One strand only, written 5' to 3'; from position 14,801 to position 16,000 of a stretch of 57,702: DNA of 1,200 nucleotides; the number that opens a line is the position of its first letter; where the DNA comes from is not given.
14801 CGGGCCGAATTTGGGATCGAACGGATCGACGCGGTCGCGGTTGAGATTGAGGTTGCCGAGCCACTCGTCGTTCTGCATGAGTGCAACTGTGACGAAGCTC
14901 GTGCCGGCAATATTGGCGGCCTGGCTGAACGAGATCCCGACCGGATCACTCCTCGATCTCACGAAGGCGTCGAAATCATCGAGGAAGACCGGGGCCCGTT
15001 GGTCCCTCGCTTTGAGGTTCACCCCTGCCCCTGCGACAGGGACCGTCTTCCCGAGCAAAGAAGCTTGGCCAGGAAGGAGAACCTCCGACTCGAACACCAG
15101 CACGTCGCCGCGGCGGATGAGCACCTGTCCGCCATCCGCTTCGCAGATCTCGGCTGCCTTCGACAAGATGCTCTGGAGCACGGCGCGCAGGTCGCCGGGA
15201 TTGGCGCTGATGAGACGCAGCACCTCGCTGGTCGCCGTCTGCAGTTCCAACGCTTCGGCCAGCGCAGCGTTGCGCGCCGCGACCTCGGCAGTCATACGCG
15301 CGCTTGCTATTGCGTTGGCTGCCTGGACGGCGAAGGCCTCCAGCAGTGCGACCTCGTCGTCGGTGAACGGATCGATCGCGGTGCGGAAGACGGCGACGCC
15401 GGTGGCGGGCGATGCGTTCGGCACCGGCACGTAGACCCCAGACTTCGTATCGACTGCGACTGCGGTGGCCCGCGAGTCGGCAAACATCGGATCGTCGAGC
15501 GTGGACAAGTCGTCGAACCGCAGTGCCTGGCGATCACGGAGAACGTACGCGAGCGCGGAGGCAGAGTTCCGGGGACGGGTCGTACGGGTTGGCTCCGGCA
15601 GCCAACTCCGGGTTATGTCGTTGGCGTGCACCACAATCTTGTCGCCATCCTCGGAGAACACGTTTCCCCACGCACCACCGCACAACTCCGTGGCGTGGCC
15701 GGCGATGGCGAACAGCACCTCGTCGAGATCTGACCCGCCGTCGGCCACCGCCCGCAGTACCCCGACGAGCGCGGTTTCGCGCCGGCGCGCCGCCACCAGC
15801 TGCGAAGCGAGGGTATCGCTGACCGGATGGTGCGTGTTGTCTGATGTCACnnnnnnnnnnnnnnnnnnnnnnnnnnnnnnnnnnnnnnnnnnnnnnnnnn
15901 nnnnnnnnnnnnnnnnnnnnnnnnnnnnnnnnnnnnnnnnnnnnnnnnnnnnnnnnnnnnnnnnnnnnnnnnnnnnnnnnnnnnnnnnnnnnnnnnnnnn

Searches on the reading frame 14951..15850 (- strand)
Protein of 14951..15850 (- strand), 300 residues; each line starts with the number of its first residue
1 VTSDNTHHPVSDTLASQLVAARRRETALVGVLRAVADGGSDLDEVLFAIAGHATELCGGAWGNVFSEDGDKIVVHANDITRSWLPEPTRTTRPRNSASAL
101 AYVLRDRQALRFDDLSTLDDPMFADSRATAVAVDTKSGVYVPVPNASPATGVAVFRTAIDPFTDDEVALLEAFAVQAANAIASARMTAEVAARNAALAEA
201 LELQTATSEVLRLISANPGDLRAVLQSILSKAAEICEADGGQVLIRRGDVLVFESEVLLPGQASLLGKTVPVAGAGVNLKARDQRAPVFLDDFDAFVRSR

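Call 39: find_homologous_proteins(query=window:14951-15850:-, max_evalue=1e-10)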
Query window:14951-15850:- (300 aa): 22 proteins with E <= 1e-10 among 8000 candidates.
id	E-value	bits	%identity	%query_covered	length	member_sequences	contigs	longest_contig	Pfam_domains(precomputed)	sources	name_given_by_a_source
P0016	9.9e-123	427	98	70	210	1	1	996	PF13185.13,PF01590.33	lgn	-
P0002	1.2e-67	246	46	96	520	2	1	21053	PF13185.13,PF01590.33,PF13492.13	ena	-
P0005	8.0e-60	221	47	95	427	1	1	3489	PF13185.13,PF01590.33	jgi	jgi:GAF domain-containing protein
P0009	4.8e-58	215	46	71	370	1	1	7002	PF13185.13,PF01590.33,PF13492.13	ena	-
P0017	4.8e-57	212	46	92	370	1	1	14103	PF13185.13,PF01590.33,PF13492.13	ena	-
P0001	3.0e-52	196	43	89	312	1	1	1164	PF13185.13,PF01590.33,PF13492.13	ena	-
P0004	2.6e-50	190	50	72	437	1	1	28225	PF13185.13,PF01590.33,PF13492.13,PF11849.15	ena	-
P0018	2.5e-47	180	35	77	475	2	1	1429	PF13185.13,PF01590.33,PF13492.13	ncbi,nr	ncbi:MAG: GAF domain-containing protein, partial [Candidatus Rokubacteria bacterium]|nr:GAF domain-c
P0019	8.9e-47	178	45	83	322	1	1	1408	PF13185.13,PF01590.33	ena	-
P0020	7.3e-42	162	32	77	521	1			PF13185.13,PF01590.33,PF13492.13,PF11849.15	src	-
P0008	2.1e-41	160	49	57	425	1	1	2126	PF13185.13,PF01590.33,PF13492.13,PF11849.15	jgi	jgi:GAF domain-containing protein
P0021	4.1e-40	156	36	72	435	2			PF13185.13,PF01590.33,PF13492.13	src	-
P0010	3.6e-38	150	51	65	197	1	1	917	PF13185.13,PF01590.33,PF13492.13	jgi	jgi:GAF domain-containing protein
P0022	3.0e-30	124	27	86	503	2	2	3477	PF13185.13,PF01590.33,PF13492.13,PF00512.32,PF11849.15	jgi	-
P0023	5.2e-29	120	44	51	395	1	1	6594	PF13185.13,PF01590.33,PF13492.13,PF11849.15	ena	-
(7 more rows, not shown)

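Call 41: find_encoding_contigs(protein=P0016, flank=2000, max_places=3)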
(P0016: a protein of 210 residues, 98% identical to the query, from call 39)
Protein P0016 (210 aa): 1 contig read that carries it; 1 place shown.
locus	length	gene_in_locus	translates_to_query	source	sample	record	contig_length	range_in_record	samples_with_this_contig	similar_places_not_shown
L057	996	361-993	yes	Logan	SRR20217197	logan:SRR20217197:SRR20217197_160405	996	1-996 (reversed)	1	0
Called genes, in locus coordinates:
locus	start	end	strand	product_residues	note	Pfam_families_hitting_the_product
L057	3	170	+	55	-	?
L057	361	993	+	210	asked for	PF13185:GAF_2, PF01590:GAF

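Call 42: find_encoding_contigs(protein=P0017, flank=4000, max_places=3)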
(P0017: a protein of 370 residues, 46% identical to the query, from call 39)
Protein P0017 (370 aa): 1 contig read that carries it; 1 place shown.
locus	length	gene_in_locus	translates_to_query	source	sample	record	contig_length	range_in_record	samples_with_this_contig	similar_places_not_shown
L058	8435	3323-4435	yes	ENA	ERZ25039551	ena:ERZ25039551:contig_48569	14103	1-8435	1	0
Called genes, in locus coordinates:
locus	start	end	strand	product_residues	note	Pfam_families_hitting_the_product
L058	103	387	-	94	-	PF21863:HTH_67 (faint)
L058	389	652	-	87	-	PF21863:HTH_67 (weak)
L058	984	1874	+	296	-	PF00106:adh_short, PF08659:KR, PF13561:adh_short_C2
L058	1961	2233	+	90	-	PF03055:RPE65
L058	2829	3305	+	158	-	PF03055:RPE65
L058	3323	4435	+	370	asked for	PF01590:GAF, PF13185:GAF_2, PF01590:GAF, PF13185:GAF_2, PF13492:GAF_3 (weak)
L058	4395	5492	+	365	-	PF13185:GAF_2, PF01590:GAF, PF13492:GAF_3 (weak), PF01590:GAF, PF13185:GAF_2, PF13492:GAF_3 (weak)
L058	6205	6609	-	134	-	-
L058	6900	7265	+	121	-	PF02518:HATPase_c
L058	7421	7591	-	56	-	-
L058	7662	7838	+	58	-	PF00072:Response_reg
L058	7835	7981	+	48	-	PF00072:Response_reg (weak)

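Call 43: find_encoding_contigs(protein=P0019, flank=2000, max_places=3)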
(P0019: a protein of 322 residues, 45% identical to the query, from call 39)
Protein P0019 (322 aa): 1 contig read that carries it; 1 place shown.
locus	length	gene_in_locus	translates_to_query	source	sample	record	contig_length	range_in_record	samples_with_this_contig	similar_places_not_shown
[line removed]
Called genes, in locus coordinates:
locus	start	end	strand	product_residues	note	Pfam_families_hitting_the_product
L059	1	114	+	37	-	?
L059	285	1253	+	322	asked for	PF13185:GAF_2 (weak), PF01590:GAF, PF13185:GAF_2 (weak)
